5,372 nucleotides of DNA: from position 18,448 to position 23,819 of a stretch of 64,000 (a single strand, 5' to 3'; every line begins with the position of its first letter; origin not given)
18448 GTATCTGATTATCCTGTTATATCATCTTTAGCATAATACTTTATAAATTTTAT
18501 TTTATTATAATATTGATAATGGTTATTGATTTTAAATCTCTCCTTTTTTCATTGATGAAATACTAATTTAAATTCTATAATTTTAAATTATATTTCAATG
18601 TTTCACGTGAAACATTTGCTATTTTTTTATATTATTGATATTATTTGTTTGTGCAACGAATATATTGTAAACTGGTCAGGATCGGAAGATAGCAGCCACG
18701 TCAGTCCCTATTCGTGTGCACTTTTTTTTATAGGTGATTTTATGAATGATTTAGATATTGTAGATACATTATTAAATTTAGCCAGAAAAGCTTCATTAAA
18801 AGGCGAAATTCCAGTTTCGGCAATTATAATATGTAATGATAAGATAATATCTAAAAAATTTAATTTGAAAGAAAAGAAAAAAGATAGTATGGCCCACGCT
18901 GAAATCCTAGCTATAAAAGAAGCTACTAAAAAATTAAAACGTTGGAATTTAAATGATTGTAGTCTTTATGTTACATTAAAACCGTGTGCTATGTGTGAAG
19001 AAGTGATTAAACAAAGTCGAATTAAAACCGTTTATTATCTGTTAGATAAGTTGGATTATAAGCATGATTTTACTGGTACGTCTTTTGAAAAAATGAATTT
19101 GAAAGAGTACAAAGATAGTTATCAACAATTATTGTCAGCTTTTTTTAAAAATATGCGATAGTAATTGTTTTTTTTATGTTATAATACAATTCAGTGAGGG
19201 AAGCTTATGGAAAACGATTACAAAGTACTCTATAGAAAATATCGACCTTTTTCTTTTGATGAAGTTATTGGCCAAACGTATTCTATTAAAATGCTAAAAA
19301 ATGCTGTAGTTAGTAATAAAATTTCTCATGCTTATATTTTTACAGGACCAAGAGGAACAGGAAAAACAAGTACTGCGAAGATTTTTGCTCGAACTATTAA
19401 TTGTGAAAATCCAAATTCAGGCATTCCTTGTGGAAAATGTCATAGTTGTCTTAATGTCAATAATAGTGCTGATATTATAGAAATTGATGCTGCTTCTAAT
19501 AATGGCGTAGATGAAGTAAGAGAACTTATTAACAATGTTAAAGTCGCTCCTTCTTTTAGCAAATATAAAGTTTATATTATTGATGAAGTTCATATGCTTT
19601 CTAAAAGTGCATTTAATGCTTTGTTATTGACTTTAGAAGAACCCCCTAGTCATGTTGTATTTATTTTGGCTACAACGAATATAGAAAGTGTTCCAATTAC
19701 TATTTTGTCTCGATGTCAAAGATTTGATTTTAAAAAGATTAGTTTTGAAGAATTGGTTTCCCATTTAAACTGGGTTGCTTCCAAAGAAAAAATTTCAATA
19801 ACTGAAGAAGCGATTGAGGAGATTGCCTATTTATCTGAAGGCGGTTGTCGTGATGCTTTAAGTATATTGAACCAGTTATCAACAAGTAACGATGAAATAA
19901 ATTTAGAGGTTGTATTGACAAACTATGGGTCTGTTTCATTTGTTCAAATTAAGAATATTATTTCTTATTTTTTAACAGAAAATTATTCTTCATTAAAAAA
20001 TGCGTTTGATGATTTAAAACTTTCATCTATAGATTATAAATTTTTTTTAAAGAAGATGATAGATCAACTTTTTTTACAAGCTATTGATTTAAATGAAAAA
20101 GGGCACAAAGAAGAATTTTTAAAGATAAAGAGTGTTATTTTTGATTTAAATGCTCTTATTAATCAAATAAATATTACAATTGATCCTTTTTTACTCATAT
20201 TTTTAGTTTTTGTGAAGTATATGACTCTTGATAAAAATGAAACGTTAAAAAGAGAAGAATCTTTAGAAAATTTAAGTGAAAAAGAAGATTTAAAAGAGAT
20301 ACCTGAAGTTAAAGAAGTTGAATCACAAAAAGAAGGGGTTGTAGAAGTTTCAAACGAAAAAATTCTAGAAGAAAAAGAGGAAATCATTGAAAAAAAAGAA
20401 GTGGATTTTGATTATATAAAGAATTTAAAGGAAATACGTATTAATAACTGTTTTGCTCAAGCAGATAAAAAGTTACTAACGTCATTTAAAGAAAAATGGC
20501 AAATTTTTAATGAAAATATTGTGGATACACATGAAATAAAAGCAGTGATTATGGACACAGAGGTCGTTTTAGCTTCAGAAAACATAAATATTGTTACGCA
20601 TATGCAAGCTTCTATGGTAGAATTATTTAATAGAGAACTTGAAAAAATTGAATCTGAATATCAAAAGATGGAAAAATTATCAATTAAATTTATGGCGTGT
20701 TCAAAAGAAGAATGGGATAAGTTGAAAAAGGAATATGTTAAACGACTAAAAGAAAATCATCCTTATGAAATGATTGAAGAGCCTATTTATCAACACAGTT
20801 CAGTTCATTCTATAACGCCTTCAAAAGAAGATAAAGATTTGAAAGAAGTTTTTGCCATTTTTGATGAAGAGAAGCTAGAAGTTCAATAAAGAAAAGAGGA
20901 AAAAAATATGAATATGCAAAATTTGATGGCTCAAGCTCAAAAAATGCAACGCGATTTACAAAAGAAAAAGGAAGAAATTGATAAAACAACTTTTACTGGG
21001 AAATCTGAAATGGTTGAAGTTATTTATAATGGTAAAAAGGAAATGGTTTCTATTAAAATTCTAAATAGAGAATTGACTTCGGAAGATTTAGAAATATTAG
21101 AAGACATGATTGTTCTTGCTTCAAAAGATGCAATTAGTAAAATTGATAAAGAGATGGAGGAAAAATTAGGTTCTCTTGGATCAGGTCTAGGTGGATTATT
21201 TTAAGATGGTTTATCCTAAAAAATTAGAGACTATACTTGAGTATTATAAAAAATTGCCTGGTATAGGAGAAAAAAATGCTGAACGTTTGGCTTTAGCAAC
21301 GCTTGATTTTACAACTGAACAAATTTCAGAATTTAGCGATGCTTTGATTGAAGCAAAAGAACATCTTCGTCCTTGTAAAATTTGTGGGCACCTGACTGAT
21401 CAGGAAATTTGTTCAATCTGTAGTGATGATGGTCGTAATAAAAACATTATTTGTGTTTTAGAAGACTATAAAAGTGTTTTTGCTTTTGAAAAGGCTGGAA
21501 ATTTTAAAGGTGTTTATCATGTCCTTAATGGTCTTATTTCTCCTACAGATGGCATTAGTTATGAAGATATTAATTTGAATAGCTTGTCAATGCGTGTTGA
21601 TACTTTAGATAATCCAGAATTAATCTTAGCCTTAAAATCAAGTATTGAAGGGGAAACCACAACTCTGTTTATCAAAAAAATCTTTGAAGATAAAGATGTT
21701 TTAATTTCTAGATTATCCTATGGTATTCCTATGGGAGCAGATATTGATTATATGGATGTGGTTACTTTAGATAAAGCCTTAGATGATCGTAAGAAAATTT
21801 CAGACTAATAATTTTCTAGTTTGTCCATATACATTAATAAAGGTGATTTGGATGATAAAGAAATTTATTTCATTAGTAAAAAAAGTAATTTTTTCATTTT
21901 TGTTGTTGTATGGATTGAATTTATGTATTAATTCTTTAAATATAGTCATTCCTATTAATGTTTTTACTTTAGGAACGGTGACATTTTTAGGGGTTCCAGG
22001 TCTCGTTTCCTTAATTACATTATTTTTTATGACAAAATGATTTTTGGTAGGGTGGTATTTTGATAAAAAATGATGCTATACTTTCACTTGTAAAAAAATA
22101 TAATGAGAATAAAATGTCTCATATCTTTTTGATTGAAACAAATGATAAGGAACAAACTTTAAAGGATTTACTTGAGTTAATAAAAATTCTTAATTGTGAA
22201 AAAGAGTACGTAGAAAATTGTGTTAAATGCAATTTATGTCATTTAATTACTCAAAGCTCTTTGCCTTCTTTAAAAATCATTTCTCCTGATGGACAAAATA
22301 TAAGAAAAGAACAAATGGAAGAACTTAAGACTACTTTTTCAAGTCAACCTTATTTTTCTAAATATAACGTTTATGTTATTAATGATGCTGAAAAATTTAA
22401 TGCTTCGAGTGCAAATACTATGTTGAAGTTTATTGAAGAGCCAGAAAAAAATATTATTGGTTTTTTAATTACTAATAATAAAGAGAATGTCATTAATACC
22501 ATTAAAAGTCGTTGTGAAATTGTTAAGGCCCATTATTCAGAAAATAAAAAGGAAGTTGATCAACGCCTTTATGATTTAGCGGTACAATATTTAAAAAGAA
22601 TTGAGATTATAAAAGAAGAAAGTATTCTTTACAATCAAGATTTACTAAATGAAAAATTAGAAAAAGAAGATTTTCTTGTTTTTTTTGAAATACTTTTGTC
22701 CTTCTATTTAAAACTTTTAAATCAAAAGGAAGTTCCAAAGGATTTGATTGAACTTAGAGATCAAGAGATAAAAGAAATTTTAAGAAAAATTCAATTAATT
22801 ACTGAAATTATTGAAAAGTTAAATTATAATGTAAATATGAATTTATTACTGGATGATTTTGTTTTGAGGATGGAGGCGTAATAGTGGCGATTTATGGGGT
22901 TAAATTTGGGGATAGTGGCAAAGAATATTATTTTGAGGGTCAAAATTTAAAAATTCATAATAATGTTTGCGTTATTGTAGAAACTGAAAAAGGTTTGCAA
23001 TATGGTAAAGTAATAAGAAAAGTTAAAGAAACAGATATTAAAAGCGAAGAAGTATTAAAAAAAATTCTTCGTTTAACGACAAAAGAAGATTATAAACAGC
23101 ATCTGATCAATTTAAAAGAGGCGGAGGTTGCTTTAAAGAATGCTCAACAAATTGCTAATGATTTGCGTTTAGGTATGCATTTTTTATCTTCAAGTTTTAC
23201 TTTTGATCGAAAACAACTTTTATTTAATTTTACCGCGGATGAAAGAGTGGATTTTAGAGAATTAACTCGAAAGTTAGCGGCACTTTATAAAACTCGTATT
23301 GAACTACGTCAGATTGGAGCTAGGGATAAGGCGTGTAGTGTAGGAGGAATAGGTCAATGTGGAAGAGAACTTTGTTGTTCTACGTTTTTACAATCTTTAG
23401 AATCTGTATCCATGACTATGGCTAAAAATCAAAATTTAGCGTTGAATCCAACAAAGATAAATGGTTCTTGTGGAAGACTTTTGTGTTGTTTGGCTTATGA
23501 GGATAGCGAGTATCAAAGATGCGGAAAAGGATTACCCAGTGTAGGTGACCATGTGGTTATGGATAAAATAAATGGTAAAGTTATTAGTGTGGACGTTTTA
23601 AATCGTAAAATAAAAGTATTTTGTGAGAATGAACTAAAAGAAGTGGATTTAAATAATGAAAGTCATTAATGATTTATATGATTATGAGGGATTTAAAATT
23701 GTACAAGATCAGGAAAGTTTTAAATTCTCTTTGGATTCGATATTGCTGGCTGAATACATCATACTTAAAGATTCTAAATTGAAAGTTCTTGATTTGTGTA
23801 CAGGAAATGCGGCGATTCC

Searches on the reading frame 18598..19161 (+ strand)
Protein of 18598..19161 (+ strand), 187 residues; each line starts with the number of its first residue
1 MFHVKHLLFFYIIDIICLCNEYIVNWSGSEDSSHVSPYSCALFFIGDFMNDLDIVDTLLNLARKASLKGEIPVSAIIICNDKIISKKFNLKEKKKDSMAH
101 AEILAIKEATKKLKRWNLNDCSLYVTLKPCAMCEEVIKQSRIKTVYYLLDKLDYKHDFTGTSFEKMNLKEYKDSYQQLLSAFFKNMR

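Call 30: search_protein_families(library=pfam, proteins=[window:18598-19161:+], max_evalue=0.00001)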
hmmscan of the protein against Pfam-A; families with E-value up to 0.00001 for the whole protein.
window:18598-19161:+ (187 aa): 2 families
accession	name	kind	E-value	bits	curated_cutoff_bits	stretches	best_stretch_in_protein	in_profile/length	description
PF14437.12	MafB19-deam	-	4.7e-29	101.6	27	1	49-187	1-142/142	MafB19-like deaminase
PF00383.29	dCMP_cyt_deam_1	-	4.8e-25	87.8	25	1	53-148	6-101/102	Cytidine and deoxycytidylate deaminase zinc-binding region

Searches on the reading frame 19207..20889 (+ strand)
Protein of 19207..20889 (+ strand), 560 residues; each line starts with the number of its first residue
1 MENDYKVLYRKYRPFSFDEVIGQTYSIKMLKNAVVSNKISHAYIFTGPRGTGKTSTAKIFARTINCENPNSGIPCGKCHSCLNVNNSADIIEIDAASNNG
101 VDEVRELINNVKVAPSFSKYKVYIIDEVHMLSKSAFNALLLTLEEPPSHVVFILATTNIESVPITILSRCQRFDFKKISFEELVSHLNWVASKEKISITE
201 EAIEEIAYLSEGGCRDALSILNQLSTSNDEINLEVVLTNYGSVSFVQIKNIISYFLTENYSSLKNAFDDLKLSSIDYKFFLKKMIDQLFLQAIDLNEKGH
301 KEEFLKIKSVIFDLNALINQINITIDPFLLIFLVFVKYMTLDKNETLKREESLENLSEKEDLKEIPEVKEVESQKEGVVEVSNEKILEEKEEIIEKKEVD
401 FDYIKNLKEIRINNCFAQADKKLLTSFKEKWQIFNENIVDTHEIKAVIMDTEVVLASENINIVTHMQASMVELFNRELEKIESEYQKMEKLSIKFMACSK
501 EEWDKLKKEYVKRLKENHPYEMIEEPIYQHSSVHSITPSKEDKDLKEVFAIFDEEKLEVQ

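Call 30: search_protein_families(library=pfam, proteins=[window:19207-20889:+], max_evalue=0.00001)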
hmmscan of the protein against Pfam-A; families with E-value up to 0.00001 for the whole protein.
window:19207-20889:+ (560 aa): 4 families
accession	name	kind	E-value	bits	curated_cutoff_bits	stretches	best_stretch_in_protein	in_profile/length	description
PF13177.12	DNA_pol3_delta2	-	1.2e-44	152.6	27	1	23-178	2-160/161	DNA polymerase III, delta subunit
PF00004.35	AAA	-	1.1e-13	52.1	21.2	1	44-173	2-126/131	ATPase family associated with various cellular activities (AAA)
PF22608.2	DNAX_ATPase_lid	-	1.6e-07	31.4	27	1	184-223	3-42/49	DNA polymerase III clamp loader subunit, ATPase lid domain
PF13401.12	AAA_22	-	8.6e-07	29.8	27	0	44-157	9-123/130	AAA domain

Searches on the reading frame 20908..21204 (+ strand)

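Call 92: search_protein_families(library=pfam, proteins=[window:20908-21204:+], max_evalue=0.001)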
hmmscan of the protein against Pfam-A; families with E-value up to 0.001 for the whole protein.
window:20908-21204:+ (98 aa): 1 family
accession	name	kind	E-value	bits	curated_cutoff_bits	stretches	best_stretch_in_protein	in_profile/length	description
PF02575.21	YbaB_DNA_bd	-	4.1e-22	78.6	25.5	1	7-94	1-90/91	YbaB/EbfC DNA-binding family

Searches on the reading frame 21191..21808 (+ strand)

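Call 30: search_protein_families(library=pfam, proteins=[window:21191-21808:+], max_evalue=0.00001)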
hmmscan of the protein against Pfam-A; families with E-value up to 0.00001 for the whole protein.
window:21191-21808:+ (205 aa): 4 families
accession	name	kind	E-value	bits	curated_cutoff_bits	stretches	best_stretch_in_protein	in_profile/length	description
PF13662.12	Toprim_4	-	1.5e-20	73.7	25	1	86-175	2-84/85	Toprim domain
PF02132.21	RecR_ZnF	-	2.7e-09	37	22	1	60-79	2-21/21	RecR, Cys4-zinc finger domain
PF21175.2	RecR_C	-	1.3e-08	34.6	22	1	178-201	1-24/24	RecR, C-terminal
PF21176.3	RecR_HhH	-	3.3e-08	33.6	27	1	16-55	5-44/45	RecR, helix-hairpin-helix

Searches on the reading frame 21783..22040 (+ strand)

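Call 92: search_protein_families(library=pfam, proteins=[window:21783-22040:+], max_evalue=0.001)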
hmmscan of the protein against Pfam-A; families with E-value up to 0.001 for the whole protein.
window:21783-22040:+ (85 aa): 1 family
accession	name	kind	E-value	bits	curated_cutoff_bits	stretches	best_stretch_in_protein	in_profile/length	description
PF07441.16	BofA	-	1.2e-10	41.8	26.1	1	14-81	5-73/75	SigmaK-factor processing regulatory protein BofA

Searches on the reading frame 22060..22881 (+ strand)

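Call 30: search_protein_families(library=pfam, proteins=[window:22060-22881:+], max_evalue=0.00001)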
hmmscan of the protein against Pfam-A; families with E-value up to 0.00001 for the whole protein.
window:22060-22881:+ (273 aa): 1 family
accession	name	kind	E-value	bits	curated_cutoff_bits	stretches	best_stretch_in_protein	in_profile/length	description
PF13177.12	DNA_pol3_delta2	-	6.1e-41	140.5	27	1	4-156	3-156/161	DNA polymerase III, delta subunit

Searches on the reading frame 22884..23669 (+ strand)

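Call 30: search_protein_families(library=pfam, proteins=[window:22884-23669:+], max_evalue=0.00001)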
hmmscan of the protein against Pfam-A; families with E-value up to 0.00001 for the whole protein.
window:22884-23669:+ (261 aa): 1 family
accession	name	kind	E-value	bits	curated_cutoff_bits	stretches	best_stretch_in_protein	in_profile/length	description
PF04468.17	PSP1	-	1e-25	90.3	27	1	59-144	1-86/86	PSP1 C-terminal conserved region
